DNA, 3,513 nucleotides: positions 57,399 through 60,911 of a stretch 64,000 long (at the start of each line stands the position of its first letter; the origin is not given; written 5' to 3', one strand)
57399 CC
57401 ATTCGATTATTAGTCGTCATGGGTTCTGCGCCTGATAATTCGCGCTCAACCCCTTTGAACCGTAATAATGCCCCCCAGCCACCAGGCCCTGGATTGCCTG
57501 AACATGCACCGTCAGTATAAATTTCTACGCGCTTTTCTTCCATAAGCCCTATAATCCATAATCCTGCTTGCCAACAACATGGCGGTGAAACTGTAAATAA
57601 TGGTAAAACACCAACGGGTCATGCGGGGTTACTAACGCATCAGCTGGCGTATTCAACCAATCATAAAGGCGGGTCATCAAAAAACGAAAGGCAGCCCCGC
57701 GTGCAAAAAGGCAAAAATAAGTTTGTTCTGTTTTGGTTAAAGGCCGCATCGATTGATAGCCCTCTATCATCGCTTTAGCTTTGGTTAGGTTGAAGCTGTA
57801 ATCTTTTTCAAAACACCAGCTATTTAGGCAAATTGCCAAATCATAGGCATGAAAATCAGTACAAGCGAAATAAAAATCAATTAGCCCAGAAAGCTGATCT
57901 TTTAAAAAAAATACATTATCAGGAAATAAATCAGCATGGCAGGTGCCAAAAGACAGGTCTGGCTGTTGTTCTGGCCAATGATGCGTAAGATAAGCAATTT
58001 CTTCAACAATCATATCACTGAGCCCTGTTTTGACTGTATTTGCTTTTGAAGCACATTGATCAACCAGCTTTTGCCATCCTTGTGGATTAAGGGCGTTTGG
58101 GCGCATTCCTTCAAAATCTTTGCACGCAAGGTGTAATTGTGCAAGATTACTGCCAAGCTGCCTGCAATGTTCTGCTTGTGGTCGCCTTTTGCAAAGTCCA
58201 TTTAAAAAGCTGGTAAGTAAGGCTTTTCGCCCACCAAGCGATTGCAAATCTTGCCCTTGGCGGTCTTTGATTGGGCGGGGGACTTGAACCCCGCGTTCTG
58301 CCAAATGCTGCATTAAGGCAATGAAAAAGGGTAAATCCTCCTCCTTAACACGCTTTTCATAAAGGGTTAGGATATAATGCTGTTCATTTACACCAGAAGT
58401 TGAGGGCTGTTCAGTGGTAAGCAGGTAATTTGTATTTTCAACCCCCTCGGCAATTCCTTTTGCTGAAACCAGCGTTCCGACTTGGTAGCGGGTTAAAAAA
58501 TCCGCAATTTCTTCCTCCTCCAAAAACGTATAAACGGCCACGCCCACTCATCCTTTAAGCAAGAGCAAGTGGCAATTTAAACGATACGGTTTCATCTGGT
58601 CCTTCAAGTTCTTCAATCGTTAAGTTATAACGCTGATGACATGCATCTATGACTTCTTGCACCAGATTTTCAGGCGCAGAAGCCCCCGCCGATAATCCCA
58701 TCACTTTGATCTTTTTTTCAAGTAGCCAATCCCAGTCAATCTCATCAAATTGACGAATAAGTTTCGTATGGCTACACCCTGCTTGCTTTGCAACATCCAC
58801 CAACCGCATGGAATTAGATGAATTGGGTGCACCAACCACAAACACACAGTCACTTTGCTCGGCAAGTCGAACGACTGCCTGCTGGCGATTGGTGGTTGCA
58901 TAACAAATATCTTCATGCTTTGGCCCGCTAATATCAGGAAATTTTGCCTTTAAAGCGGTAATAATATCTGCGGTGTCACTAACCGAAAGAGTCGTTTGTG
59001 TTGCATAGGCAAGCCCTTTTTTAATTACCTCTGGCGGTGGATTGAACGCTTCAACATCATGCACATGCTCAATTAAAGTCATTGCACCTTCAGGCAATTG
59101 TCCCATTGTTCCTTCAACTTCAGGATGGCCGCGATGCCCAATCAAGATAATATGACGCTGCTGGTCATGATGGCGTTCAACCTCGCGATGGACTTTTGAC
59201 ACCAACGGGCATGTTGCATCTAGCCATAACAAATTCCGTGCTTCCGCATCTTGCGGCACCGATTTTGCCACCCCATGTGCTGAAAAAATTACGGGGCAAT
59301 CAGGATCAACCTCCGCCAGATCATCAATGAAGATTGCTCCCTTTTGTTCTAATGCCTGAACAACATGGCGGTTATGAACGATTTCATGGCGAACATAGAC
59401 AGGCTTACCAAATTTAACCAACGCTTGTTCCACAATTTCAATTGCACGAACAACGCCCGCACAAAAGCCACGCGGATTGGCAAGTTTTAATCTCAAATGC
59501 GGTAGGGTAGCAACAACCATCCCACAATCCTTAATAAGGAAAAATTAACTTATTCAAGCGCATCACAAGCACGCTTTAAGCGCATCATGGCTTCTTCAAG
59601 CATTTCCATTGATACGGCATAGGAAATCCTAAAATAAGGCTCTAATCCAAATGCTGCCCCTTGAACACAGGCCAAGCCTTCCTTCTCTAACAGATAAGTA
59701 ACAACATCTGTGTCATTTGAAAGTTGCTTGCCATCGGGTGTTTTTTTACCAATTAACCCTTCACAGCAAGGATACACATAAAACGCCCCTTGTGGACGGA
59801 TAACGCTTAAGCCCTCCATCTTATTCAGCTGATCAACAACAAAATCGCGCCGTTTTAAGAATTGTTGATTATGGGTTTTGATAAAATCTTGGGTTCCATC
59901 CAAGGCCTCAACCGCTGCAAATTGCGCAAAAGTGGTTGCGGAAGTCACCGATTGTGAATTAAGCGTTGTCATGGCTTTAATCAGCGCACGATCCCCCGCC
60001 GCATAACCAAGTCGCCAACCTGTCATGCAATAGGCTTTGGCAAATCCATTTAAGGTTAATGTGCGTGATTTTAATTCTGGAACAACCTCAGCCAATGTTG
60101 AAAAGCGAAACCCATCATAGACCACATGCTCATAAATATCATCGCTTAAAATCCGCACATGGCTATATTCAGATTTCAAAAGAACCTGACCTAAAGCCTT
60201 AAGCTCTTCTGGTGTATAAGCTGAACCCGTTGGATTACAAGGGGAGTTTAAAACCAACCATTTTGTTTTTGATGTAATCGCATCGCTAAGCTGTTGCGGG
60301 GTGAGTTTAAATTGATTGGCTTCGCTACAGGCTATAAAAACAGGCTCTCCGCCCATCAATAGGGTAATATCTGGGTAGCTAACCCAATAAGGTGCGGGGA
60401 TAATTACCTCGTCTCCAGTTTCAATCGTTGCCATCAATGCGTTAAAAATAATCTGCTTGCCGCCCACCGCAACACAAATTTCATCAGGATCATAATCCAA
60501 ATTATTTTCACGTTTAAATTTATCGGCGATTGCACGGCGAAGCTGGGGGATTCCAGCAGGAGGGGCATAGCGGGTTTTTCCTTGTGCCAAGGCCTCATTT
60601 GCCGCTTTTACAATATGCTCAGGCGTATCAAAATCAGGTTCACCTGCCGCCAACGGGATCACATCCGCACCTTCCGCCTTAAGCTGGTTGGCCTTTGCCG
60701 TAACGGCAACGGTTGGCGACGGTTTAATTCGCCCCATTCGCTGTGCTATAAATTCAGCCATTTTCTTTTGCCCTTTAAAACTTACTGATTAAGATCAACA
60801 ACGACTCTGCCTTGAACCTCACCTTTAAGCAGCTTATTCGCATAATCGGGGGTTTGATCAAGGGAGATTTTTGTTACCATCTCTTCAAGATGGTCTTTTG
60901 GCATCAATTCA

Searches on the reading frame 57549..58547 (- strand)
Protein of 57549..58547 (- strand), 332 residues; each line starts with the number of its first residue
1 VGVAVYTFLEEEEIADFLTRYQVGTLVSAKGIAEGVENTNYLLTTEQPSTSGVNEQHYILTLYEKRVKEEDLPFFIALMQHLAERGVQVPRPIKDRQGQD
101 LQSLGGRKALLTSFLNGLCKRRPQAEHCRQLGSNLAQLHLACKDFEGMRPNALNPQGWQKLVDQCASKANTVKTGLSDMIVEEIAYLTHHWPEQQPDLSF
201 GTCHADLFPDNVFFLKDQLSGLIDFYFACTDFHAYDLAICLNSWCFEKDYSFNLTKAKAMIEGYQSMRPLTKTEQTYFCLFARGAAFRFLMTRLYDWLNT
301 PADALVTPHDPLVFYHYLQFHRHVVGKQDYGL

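Call 55: search_protein_families(library=pfam, proteins=[window:57549-58547:-], max_evalue=0.00001)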
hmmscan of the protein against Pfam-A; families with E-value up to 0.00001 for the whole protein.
window:57549-58547:- (332 aa): 2 families
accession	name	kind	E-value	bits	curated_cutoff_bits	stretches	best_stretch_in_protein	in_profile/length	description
PF01636.29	APH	-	2.9e-41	142.2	23.2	1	29-270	2-239/239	Phosphotransferase enzyme family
PF01633.27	Choline_kinase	-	1.6e-06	28.1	29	1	162-247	121-210/300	Choline/ethanolamine kinase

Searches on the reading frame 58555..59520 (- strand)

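Call 55: search_protein_families(library=pfam, proteins=[window:58555-59520:-], max_evalue=0.00001)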
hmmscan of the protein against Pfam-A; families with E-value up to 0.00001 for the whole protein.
window:58555-59520:- (321 aa): 1 family
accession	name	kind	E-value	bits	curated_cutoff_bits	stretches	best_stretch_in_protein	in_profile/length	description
PF02401.23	LYTB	-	9.9e-94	314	24.5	1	12-293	2-265/267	LytB protein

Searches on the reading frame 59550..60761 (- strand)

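Call 55: search_protein_families(library=pfam, proteins=[window:59550-60761:-], max_evalue=0.00001)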
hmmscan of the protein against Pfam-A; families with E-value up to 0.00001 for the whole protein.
window:59550-60761:- (403 aa): 1 family
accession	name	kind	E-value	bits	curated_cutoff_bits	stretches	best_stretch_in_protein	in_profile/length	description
PF00155.27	Aminotran_1_2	-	1.5e-81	274.8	19.7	1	33-395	2-361/361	Aminotransferase class I and II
